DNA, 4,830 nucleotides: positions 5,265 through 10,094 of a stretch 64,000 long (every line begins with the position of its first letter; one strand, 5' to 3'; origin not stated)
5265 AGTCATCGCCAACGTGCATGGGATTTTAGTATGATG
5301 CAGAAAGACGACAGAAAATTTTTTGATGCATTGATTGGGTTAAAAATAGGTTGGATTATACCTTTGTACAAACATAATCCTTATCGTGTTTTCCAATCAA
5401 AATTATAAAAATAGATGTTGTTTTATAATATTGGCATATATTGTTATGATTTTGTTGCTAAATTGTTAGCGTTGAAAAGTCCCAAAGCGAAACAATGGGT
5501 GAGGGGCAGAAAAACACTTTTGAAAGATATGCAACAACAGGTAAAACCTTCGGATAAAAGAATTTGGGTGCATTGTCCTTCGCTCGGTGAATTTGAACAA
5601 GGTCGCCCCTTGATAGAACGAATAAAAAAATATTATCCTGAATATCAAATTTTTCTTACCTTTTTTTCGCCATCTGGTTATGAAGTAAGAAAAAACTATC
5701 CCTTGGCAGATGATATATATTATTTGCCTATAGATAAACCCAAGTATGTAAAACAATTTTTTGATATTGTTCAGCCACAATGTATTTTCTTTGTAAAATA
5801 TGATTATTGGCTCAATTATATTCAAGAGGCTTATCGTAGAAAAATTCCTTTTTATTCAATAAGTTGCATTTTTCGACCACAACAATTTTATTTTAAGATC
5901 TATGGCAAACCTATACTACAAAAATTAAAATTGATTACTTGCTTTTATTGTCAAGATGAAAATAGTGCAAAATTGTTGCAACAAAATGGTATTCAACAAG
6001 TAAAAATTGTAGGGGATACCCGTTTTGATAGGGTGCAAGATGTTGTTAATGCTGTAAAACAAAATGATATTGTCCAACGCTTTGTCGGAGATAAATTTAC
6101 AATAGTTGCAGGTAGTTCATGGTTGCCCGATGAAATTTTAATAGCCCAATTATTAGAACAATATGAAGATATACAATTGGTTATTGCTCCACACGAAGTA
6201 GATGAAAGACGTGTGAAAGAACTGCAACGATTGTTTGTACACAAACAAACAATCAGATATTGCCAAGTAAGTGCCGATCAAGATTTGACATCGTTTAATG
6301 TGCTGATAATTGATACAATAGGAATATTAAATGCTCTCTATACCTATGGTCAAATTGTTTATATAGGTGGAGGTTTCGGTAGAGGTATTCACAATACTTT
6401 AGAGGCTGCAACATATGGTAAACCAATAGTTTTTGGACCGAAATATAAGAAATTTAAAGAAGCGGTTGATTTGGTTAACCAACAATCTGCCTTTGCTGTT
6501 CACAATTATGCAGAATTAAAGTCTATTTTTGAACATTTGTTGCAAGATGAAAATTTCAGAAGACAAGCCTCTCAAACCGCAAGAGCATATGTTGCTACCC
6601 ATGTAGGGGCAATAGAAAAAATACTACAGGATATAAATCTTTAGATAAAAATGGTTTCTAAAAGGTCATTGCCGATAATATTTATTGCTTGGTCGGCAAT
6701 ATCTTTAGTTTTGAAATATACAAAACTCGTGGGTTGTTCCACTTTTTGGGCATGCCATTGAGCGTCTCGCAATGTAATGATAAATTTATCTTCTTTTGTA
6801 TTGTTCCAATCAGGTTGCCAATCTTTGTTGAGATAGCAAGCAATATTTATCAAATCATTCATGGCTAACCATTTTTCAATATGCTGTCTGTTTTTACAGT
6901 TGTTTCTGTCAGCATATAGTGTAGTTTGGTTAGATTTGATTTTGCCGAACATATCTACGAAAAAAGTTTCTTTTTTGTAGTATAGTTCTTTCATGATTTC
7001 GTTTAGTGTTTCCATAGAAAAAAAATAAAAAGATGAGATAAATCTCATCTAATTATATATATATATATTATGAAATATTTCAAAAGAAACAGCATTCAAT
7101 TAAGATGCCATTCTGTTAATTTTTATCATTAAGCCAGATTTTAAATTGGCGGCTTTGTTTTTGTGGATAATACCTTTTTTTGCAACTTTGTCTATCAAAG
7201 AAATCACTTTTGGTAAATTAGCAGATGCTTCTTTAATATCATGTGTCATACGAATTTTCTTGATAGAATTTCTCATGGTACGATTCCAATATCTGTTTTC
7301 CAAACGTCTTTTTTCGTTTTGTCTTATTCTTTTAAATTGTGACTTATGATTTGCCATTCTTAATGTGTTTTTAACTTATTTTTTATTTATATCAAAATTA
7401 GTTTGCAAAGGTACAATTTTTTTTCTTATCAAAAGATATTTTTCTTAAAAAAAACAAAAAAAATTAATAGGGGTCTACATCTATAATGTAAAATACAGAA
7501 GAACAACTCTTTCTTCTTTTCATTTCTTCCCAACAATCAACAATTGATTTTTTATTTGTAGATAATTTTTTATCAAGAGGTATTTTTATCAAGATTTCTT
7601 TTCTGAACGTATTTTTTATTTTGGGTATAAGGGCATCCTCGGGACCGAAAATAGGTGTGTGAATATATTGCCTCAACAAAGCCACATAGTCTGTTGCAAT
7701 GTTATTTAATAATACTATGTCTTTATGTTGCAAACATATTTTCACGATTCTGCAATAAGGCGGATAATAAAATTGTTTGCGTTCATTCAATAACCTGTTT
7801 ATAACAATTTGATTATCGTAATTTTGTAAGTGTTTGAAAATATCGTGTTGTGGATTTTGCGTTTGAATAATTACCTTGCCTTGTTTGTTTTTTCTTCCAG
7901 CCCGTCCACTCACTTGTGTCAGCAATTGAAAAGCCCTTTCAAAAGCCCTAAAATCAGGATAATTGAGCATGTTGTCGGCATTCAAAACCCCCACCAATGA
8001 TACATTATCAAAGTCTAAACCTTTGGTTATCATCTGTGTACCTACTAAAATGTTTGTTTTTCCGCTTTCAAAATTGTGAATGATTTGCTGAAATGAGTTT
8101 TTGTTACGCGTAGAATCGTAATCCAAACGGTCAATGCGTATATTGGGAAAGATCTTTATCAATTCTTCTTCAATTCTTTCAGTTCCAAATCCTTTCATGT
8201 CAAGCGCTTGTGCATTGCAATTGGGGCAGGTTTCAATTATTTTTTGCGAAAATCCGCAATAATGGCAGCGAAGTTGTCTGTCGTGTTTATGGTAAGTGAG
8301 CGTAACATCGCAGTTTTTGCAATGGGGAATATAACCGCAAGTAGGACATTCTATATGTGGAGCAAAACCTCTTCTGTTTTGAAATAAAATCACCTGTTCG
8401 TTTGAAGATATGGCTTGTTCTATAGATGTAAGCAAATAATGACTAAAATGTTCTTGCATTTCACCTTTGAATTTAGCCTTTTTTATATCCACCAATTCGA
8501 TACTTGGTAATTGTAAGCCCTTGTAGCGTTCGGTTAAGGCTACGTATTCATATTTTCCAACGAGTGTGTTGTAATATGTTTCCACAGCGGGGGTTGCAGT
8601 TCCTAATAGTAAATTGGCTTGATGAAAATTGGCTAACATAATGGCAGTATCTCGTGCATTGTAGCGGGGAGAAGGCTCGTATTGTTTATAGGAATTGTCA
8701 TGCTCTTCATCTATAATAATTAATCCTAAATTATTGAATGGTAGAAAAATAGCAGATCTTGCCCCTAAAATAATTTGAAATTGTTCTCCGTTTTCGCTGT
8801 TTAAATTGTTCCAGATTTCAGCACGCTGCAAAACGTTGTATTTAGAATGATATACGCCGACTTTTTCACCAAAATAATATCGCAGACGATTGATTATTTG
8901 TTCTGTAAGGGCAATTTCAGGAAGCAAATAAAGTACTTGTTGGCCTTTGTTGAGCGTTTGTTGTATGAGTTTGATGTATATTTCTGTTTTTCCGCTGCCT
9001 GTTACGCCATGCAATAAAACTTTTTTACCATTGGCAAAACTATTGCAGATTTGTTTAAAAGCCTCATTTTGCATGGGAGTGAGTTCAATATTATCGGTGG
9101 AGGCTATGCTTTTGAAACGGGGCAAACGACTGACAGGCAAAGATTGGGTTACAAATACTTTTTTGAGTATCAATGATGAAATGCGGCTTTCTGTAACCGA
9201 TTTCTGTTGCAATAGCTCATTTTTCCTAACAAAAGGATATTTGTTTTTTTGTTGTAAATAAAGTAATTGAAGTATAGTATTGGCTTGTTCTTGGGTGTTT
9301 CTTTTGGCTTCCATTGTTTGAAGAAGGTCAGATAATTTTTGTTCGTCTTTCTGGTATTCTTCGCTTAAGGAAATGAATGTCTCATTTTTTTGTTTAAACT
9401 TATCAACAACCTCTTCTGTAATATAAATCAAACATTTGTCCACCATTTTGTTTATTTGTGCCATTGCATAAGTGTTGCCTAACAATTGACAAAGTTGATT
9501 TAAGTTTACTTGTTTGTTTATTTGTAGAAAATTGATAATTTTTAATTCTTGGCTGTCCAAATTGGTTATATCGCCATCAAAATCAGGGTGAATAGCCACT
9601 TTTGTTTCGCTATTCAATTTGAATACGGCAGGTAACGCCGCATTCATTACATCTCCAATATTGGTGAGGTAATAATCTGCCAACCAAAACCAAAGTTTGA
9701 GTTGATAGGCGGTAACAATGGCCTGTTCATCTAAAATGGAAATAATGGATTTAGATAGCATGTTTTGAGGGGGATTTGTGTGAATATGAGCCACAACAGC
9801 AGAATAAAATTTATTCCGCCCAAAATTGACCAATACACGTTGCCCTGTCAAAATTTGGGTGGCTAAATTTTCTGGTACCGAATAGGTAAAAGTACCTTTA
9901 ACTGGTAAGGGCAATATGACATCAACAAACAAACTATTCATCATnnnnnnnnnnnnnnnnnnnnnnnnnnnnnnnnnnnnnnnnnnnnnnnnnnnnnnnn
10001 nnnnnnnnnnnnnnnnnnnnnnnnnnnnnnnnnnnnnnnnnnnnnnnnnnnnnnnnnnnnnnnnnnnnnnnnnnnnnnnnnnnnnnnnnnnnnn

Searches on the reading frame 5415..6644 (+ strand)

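Call 74: search_protein_families(library=pfam, proteins=[window:5415-6644:+], max_evalue=0.00001)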
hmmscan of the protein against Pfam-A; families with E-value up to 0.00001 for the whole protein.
window:5415-6644:+ (409 aa): 1 family
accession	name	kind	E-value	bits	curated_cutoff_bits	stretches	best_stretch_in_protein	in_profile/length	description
PF04413.22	Glycos_transf_N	-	6.2e-42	143.6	23.9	1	44-206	13-179/179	3-Deoxy-D-manno-octulosonic-acid transferase (kdotransferase)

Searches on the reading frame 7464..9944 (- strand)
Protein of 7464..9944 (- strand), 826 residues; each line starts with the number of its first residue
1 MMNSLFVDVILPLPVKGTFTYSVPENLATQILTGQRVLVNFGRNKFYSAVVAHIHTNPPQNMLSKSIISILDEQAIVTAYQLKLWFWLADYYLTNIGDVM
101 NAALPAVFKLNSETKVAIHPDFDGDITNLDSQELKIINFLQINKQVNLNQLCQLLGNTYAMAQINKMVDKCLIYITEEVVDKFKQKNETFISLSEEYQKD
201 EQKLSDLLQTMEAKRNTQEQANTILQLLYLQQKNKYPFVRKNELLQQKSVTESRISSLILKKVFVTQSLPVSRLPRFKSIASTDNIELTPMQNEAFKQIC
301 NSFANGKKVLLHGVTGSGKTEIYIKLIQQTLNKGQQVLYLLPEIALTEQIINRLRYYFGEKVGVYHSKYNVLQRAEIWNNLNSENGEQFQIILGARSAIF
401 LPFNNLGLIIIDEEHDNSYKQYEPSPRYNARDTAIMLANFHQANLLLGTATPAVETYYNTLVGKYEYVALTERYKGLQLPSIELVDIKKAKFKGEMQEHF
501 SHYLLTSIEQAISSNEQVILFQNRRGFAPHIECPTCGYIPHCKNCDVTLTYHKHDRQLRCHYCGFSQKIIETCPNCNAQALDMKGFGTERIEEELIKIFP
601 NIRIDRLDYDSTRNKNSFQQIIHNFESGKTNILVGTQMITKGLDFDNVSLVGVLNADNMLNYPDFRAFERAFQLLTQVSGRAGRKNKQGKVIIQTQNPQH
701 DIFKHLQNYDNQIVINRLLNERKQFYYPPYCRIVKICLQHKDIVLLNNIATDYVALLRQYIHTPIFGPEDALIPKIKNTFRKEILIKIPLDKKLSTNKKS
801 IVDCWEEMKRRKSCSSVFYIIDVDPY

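Call 74: search_protein_families(library=pfam, proteins=[window:7464-9944:-], max_evalue=0.00001)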
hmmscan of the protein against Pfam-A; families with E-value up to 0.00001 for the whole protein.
window:7464-9944:- (826 aa): 6 families
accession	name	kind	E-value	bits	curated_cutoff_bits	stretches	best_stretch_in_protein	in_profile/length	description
PF17764.6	PriA_3primeBD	-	6.8e-26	90.4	22.7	1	8-105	1-96/96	3'DNA-binding domain (3'BD)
PF00270.35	DEAD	-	3.6e-22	79.3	26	1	289-456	1-163/167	DEAD/DEAH box helicase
PF04851.21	ResIII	-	3e-19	69.9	22.5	1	286-453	2-163/164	Type III restriction enzyme, res subunit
PF00271.37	Helicase_C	-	2.2e-13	50.8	23.5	1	591-685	28-109/110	Helicase conserved C-terminal domain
PF18319.7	Zn_ribbon_PriA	-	1.4e-12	47.8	26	1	542-568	1-27/27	PriA DNA helicase Cys-rich region (CRR) domain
PF18074.6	PriA_C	-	9.8e-11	42.8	26.9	1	729-825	1-95/95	Primosomal protein N C-terminal domain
